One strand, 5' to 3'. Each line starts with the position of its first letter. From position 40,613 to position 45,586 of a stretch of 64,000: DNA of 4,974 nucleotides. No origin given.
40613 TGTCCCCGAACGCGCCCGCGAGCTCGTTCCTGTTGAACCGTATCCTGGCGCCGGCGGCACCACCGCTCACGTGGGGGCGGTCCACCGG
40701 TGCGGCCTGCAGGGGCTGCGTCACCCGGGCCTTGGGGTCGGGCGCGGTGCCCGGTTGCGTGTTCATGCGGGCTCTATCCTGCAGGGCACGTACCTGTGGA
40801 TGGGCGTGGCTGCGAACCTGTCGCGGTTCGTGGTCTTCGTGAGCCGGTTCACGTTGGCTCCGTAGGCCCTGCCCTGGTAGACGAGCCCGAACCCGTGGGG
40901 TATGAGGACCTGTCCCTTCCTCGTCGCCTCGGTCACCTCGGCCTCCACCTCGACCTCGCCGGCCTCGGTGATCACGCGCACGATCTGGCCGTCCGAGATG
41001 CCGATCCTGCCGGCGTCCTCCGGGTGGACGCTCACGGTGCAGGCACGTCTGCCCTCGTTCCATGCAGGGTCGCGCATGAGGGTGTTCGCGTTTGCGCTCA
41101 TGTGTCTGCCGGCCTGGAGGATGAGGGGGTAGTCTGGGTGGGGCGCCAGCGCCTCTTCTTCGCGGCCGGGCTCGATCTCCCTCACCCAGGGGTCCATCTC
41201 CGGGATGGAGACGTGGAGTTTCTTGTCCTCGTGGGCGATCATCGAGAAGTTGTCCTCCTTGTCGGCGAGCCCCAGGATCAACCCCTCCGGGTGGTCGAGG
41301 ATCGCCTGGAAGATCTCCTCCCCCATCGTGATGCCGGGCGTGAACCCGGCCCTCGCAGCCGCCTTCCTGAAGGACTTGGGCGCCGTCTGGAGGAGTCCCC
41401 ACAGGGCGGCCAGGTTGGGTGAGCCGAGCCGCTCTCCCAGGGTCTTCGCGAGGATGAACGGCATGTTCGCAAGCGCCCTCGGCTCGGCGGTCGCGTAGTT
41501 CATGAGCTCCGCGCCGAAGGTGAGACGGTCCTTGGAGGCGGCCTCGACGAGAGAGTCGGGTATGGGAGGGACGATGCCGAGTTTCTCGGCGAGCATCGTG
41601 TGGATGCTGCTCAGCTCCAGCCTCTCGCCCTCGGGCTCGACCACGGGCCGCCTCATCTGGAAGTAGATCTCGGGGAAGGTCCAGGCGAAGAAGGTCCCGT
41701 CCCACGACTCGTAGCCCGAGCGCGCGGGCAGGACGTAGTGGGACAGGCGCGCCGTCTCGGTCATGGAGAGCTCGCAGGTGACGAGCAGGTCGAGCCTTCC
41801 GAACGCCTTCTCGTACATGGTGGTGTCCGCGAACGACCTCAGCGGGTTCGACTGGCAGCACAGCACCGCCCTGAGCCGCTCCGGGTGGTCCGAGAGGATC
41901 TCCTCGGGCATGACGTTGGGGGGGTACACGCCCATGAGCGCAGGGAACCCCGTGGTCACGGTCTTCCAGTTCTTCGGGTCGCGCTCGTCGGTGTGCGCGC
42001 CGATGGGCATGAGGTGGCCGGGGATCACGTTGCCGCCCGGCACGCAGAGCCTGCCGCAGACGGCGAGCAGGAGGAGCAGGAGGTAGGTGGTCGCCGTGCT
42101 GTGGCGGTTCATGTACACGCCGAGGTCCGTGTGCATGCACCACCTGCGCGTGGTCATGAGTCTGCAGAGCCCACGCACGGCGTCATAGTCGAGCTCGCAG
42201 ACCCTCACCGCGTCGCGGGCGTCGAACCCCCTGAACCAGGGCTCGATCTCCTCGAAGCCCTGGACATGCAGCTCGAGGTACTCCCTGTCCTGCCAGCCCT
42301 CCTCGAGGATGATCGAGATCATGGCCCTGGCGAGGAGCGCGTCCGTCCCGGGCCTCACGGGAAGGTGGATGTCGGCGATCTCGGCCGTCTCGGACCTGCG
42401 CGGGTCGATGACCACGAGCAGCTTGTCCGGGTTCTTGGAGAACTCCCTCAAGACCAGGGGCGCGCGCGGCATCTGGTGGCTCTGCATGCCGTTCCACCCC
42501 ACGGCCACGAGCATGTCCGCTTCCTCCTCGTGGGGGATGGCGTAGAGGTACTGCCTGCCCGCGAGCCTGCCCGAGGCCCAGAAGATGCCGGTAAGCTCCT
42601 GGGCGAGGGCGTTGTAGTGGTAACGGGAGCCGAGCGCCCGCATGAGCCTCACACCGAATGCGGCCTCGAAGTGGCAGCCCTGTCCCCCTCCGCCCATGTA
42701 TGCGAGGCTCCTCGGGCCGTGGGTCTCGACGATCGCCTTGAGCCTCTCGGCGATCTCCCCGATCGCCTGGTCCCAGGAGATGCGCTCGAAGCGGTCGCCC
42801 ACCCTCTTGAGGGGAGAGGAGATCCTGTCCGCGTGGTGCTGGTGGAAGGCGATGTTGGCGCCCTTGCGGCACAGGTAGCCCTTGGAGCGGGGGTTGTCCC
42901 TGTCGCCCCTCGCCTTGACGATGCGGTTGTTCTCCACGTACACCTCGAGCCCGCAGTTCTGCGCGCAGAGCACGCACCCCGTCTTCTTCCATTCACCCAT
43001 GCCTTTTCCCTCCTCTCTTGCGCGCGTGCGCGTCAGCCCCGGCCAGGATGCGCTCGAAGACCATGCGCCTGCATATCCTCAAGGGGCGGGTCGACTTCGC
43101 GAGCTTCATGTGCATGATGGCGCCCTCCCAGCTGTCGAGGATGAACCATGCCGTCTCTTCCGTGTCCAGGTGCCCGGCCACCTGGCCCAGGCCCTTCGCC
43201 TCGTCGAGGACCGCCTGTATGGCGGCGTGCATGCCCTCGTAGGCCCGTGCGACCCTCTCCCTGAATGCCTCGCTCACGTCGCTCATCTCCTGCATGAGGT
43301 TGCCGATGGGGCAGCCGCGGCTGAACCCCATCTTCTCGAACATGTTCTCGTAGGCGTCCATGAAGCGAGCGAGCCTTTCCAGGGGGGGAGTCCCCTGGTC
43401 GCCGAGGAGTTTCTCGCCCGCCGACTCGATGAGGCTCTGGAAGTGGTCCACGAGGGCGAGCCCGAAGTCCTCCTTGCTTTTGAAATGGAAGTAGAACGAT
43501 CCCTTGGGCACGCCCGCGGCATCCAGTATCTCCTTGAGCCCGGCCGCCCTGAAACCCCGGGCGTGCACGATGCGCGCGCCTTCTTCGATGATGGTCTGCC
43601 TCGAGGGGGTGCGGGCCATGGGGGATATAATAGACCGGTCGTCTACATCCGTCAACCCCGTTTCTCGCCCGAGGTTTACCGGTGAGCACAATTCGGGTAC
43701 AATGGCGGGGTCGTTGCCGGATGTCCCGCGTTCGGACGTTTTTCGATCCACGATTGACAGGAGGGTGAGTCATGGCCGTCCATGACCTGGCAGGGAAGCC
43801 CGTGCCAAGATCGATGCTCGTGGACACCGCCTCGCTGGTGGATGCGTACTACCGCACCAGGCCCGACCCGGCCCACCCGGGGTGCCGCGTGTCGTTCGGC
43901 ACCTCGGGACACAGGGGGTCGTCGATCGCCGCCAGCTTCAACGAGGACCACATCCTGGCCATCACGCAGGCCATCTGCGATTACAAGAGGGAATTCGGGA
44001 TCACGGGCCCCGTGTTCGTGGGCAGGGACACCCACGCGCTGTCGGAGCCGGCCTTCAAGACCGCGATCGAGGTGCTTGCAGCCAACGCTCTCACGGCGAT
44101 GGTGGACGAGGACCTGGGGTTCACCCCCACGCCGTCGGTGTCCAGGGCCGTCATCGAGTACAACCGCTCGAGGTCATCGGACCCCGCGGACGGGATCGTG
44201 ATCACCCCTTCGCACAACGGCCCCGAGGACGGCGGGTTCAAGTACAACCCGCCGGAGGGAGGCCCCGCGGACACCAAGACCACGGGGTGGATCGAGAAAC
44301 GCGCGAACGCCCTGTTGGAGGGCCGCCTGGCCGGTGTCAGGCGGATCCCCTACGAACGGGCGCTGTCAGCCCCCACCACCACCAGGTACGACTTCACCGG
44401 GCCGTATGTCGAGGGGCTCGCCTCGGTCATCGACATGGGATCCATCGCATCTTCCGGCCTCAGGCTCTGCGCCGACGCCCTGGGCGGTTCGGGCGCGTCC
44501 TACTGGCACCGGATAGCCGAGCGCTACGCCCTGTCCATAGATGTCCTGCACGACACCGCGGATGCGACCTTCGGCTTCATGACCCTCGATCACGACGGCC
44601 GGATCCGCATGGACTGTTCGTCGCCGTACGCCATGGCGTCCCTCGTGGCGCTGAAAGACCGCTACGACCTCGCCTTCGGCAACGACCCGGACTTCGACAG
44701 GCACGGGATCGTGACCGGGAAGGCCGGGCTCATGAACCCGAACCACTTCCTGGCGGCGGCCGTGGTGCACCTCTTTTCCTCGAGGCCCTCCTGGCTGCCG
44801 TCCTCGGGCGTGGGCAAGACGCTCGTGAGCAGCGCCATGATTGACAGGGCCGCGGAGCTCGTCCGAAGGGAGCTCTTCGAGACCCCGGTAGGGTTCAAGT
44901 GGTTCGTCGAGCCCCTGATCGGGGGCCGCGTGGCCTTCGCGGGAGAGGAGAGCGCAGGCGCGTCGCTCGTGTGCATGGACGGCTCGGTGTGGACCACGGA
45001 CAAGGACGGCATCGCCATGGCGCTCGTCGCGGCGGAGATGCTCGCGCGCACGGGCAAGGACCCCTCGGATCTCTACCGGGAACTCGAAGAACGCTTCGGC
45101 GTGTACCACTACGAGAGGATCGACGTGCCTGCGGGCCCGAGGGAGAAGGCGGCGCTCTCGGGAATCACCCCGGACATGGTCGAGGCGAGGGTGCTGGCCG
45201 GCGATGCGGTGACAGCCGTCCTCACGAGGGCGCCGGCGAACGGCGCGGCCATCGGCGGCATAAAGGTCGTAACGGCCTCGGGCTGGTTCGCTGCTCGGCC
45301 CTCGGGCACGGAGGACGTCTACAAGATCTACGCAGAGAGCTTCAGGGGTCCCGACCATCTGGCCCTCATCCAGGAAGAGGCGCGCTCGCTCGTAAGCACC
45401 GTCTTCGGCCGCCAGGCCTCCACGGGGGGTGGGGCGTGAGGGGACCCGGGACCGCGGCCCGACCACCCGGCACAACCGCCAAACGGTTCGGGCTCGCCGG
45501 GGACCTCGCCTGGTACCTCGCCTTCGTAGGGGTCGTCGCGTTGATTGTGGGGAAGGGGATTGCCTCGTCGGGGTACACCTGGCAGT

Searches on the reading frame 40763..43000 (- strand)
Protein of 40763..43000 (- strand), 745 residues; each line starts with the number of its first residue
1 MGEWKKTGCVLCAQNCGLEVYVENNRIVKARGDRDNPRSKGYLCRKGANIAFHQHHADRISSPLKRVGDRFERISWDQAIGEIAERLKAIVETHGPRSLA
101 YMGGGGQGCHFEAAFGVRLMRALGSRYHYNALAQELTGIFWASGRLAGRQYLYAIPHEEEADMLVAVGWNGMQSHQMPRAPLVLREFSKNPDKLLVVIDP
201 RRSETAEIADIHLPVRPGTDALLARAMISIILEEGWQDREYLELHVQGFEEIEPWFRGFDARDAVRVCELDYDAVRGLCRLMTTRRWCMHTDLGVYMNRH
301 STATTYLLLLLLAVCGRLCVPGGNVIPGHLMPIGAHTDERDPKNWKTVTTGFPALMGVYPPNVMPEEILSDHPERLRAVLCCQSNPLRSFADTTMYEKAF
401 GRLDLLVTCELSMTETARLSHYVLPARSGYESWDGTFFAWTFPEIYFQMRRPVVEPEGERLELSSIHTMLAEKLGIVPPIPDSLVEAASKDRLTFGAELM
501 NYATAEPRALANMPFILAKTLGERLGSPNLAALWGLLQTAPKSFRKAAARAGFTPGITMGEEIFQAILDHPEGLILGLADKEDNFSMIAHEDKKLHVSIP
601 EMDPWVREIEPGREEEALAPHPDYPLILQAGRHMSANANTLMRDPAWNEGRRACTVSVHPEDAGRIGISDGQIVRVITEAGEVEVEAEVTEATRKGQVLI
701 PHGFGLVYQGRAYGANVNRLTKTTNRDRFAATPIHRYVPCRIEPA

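Call 56: search_protein_families(library=pfam, proteins=[window:40763-43000:-], max_evalue=0.00001)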
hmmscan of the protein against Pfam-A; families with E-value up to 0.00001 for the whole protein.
window:40763-43000:- (745 aa): 3 families
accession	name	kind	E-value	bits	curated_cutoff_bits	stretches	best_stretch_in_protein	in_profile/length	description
PF00384.28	Molybdopterin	-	1.8e-28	100.1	24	1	59-472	1-352/353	Molybdopterin oxidoreductase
PF01568.27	Molydop_binding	-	4.6e-21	75.4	26.8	1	626-737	1-108/110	Molydopterin dinucleotide binding domain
PF04879.21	Molybdop_Fe4S4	-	8.1e-14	51.8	22.7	1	4-54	3-53/55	Molybdopterin oxidoreductase Fe4S4 domain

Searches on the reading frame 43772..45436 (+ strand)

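Call 56: search_protein_families(library=pfam, proteins=[window:43772-45436:+], max_evalue=0.00001)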
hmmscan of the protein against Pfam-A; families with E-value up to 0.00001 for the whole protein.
window:43772-45436:+ (555 aa): 4 families
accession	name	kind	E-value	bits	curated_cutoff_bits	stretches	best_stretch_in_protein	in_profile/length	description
PF02878.22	PGM_PMM_I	-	2e-28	99.2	22.5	1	40-180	2-133/138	Phosphoglucomutase/phosphomannomutase, alpha/beta/alpha domain I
PF02880.22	PGM_PMM_III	-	3.6e-23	82.3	20.7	1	322-441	1-114/115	Phosphoglucomutase/phosphomannomutase, alpha/beta/alpha domain III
PF02879.22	PGM_PMM_II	-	6.8e-12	46.3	29.3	1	211-316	2-101/103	Phosphoglucomutase/phosphomannomutase, alpha/beta/alpha domain II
PF00408.26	PGM_PMM_IV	-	2.1e-06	28.1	23.1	1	489-537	18-65/68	Phosphoglucomutase/phosphomannomutase, C-terminal domain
